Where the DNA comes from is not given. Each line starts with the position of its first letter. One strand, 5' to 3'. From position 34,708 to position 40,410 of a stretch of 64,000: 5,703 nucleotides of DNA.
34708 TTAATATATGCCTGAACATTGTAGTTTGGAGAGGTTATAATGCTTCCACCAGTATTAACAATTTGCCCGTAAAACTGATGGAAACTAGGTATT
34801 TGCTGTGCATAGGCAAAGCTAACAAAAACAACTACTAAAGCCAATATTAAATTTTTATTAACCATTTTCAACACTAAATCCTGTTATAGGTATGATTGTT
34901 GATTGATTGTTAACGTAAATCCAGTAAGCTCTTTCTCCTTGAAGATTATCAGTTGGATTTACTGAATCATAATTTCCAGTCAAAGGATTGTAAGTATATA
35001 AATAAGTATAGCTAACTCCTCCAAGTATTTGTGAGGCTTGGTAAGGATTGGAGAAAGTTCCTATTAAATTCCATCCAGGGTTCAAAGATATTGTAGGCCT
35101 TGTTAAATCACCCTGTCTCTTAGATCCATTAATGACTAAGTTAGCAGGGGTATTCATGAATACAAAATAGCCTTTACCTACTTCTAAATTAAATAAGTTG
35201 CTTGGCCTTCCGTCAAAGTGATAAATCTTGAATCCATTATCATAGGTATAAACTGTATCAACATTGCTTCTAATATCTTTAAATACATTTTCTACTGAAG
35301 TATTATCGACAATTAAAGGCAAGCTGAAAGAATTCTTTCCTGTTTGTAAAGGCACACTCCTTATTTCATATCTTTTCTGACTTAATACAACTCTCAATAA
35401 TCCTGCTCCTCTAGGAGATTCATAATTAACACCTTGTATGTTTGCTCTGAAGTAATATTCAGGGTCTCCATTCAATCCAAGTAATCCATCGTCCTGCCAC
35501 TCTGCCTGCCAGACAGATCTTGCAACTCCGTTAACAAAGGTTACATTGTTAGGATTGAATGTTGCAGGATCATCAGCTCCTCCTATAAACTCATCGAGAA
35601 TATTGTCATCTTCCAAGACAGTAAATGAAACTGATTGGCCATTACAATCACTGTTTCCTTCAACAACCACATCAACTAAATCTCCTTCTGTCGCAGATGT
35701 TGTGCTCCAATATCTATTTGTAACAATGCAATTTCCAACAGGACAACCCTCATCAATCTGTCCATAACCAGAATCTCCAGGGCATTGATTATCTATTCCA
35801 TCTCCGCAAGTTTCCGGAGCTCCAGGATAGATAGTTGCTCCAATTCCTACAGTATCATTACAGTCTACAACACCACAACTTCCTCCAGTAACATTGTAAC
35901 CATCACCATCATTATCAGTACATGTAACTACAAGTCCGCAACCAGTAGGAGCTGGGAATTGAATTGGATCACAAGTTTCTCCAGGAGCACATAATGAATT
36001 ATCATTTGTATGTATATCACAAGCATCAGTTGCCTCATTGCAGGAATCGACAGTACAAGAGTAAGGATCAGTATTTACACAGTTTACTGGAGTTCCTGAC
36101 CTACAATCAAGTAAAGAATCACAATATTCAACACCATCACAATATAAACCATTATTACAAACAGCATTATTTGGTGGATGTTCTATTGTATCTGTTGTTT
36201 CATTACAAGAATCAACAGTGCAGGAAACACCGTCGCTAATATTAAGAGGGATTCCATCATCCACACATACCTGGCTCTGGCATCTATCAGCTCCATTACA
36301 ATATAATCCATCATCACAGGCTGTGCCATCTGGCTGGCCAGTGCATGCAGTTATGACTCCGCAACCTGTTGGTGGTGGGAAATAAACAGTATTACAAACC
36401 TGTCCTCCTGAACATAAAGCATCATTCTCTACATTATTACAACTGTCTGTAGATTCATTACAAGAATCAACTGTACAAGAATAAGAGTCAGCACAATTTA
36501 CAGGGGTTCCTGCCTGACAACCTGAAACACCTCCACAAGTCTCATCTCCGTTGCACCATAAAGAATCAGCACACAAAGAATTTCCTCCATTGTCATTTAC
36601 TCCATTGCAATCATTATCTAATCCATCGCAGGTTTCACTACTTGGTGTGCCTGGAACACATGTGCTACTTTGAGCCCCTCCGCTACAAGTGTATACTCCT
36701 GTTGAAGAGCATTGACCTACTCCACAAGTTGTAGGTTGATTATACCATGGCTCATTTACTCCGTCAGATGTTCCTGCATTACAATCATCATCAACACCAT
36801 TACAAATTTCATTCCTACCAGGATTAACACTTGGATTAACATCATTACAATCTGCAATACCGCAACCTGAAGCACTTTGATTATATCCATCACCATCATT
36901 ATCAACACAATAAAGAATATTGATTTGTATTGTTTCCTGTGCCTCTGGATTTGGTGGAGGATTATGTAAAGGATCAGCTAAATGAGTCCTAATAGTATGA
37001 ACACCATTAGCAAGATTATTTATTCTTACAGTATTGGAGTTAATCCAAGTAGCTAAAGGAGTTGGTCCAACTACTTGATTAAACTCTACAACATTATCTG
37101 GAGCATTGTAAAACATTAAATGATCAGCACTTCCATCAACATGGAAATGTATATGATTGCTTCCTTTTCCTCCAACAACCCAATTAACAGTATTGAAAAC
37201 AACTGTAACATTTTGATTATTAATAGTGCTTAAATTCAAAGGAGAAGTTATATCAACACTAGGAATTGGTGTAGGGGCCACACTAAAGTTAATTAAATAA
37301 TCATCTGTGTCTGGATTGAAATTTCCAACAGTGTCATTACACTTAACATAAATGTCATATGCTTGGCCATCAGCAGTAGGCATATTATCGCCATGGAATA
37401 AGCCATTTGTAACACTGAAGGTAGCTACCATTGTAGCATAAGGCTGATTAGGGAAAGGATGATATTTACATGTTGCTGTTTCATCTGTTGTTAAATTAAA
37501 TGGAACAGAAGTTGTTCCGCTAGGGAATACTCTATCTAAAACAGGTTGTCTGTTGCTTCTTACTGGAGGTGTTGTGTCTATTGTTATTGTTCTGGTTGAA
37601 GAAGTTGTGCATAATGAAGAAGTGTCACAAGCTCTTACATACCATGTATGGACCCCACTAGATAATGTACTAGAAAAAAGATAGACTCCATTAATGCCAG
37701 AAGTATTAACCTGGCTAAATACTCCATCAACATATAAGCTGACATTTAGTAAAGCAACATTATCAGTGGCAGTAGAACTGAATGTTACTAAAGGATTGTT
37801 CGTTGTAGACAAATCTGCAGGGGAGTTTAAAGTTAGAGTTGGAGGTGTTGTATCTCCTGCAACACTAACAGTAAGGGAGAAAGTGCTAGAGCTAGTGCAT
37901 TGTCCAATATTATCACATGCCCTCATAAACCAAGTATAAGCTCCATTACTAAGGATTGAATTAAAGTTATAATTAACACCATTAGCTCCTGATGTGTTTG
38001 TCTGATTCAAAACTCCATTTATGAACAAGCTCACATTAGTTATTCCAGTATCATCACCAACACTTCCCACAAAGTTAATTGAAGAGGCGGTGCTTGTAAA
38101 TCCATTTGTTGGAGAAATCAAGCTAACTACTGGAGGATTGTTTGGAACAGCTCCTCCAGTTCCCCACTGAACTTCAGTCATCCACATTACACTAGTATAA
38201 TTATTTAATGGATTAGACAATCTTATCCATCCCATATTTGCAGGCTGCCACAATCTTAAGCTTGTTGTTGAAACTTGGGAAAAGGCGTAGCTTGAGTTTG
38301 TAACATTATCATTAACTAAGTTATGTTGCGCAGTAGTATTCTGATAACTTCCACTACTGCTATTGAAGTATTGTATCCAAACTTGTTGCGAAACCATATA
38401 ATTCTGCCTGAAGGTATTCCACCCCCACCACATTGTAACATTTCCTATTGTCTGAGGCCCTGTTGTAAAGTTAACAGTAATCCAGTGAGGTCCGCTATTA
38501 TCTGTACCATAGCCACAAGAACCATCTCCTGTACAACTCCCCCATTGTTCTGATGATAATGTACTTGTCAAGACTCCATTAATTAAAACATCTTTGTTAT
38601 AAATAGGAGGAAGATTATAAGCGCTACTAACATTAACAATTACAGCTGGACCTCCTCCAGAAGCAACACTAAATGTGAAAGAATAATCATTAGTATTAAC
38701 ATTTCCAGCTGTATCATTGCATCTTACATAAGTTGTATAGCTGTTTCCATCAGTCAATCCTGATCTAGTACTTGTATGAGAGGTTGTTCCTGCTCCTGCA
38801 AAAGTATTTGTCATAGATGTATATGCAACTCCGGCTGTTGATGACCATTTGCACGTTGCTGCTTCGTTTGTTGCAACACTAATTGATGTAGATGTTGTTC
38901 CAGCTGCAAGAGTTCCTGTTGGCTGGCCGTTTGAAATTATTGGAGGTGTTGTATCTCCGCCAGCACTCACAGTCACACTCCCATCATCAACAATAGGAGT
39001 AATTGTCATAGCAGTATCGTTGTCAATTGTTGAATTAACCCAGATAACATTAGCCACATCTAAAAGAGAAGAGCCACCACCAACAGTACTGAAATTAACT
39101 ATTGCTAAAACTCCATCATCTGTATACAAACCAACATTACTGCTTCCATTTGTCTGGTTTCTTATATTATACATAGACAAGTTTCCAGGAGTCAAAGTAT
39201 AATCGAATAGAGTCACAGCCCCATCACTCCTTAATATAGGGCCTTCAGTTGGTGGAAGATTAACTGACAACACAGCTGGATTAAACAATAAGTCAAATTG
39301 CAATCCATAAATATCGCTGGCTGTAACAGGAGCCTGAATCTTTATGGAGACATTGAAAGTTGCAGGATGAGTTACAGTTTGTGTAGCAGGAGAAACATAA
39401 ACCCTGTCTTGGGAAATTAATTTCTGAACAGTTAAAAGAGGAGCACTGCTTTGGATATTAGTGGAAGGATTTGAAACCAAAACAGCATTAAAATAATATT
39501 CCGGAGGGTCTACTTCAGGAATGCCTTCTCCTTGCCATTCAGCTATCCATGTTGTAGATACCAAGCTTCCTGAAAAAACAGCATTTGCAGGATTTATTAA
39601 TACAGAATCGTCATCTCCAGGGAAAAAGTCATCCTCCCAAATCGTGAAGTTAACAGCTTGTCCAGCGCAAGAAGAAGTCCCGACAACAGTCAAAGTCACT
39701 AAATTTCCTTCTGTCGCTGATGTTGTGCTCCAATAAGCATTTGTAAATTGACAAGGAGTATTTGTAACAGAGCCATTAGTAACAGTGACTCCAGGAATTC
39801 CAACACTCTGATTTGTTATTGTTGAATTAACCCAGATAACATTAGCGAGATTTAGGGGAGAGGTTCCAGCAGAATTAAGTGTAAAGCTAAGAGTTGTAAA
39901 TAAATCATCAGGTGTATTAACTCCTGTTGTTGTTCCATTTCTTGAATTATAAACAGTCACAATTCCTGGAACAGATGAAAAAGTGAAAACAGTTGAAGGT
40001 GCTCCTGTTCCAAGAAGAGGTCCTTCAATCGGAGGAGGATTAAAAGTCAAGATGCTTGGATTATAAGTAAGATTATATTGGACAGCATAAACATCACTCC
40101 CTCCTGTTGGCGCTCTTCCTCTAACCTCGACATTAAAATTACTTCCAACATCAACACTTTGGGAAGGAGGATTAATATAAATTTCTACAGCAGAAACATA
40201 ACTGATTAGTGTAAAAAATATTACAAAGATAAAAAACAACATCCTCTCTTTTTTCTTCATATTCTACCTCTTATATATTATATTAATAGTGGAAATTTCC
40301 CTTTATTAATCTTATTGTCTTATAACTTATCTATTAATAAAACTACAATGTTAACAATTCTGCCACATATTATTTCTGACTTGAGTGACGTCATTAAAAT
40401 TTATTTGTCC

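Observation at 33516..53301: Cellulosome-like cohesin-dockerin surface assembly in a putative small archaeon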

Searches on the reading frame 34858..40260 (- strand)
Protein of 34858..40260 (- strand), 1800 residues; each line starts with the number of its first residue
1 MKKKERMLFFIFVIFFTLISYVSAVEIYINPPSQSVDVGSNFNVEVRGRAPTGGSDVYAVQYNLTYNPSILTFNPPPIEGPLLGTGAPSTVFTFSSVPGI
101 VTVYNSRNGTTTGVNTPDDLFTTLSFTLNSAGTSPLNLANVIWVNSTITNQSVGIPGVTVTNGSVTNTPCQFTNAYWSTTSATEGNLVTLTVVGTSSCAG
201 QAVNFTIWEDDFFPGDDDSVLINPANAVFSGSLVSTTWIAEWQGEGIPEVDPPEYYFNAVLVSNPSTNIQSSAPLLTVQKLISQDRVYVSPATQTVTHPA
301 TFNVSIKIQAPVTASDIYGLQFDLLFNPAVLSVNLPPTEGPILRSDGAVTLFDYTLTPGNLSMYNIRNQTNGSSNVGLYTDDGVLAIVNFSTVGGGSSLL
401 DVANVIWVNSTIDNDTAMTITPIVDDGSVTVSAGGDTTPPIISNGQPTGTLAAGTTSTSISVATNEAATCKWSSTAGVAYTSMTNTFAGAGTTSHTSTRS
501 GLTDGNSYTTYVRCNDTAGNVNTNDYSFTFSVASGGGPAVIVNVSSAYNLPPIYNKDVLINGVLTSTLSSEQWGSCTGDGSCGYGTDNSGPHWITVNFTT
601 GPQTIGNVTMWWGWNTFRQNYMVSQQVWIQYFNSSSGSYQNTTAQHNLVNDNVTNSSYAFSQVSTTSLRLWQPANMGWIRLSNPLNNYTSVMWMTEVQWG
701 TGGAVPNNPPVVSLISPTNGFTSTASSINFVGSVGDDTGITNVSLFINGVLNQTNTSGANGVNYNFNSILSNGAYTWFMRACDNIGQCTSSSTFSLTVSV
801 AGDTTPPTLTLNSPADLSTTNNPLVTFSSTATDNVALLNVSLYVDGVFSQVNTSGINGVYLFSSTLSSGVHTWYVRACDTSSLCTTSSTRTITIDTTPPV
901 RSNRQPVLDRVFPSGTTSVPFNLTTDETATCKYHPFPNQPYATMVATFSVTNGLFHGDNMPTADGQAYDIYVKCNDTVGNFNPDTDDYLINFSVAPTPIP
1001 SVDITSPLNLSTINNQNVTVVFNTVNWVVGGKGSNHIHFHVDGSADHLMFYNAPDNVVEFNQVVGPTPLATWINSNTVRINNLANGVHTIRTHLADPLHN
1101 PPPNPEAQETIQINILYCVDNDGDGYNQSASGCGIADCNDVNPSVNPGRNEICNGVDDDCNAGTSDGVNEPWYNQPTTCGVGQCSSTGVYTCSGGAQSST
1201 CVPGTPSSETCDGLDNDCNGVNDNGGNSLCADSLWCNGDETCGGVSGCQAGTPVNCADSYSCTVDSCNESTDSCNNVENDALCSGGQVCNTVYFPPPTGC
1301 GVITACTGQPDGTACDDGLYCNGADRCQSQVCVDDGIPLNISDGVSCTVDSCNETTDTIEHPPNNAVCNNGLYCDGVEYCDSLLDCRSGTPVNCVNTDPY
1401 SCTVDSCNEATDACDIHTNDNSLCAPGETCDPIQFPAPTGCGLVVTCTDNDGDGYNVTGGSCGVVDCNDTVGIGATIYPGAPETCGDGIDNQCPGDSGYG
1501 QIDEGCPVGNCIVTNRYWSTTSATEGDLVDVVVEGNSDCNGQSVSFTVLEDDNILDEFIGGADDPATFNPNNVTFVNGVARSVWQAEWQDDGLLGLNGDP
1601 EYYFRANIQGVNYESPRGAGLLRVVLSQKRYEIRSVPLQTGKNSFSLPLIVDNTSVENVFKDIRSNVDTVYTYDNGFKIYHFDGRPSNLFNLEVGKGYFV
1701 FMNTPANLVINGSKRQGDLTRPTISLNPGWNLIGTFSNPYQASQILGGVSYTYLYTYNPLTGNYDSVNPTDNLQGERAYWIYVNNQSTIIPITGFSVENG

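Call 4: search_protein_families(library=pfam, proteins=[window:34858-40260:-], max_evalue=0.1)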
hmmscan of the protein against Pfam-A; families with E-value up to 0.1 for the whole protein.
window:34858-40260:- (1800 aa): 5 families
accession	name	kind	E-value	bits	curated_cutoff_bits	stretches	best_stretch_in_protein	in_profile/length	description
PF11617.13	Cu-binding_MopE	-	1.4e-11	44.8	27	3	1137-1162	1-26/30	Putative metal-binding motif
PF17957.7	Big_7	-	2.1e-10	41.5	24.1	2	710-776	1-67/70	Bacterial Ig domain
PF19077.6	Big_13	-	1.8e-08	35.2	27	2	729-798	30-100/102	Bacterial Ig-like domain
PF13750.12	Big_3_3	-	0.0023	18.1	27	0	763-828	6-69/157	Bacterial Ig-like domain (group 3)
PF09136.16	Glucodextran_B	-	0.016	15.6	27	1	807-895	1-82/83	Glucodextranase, domain B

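Call 49: search_protein_families(library=ncbifam, proteins=[window:34858-40260:-], max_evalue=0.01)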
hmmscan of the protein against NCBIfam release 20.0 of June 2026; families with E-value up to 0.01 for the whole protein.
window:34858-40260:- (1800 aa): 0 families

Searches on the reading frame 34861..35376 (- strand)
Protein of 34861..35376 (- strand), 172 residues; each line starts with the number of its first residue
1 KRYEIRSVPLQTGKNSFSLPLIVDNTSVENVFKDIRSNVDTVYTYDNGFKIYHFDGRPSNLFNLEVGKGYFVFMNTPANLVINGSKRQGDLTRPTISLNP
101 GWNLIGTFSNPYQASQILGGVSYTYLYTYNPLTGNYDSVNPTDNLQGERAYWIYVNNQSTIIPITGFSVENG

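Call 56: search_protein_families(library=pfam, proteins=[window:34861-35376:-], max_evalue=1)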
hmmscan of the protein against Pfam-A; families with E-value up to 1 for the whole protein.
seq(172 aa): 0 families

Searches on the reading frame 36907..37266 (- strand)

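Call 56: search_protein_families(library=pfam, proteins=[window:36907-37266:-], max_evalue=1)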
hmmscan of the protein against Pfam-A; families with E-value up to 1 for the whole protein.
seq(120 aa): 2 families
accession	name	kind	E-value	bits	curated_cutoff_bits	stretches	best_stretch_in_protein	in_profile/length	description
PF17957.7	Big_7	-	0.012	16.7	24.1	1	2-52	1-44/70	Bacterial Ig domain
PF14347.11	DUF4399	-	0.075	13.9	28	1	84-117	57-90/91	Domain of unknown function (DUF4399)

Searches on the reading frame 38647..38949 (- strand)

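Call 56: search_protein_families(library=pfam, proteins=[window:38647-38949:-], max_evalue=1)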
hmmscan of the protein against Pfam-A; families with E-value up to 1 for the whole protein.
seq(101 aa): 2 families
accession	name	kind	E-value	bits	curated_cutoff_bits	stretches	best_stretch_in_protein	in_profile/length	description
PF19077.6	Big_13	-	0.0021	19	27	1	47-92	55-99/102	Bacterial Ig-like domain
PF13750.12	Big_3_3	-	0.043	13.9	27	1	65-93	118-146/157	Bacterial Ig-like domain (group 3)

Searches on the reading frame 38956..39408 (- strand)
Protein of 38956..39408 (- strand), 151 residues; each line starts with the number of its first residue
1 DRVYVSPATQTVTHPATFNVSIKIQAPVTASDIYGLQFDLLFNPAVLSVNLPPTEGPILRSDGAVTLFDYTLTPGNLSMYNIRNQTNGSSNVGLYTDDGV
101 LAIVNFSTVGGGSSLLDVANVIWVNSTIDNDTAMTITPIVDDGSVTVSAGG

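Call 8: search_protein_families(library=pfam, proteins=[window:38956-39408:-], max_evalue=10)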
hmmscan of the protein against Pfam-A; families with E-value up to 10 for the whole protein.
seq(151 aa): 2 families
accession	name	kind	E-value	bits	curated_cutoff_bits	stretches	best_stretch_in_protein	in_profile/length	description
PF00963.24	Cohesin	-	2.5e-06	28.2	24.1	1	17-147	15-139/139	Cohesin domain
PF25156.2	PNGase_A_C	-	0.022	15.2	27.9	1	85-115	29-59/76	PNGase_A C-terminal domain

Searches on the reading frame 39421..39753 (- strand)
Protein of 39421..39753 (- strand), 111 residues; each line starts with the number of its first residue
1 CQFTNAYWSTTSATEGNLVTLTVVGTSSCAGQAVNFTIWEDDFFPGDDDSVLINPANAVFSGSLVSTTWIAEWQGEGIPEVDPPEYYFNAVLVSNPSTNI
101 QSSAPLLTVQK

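Call 8: search_protein_families(library=pfam, proteins=[window:39421-39753:-], max_evalue=10)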
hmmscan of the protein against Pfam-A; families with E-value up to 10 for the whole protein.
seq(111 aa): 1 family
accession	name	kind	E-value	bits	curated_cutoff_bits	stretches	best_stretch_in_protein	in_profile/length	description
PF07306.16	DUF1455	-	0.086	13.3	25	1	10-67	51-102/130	Protein of unknown function (DUF1455)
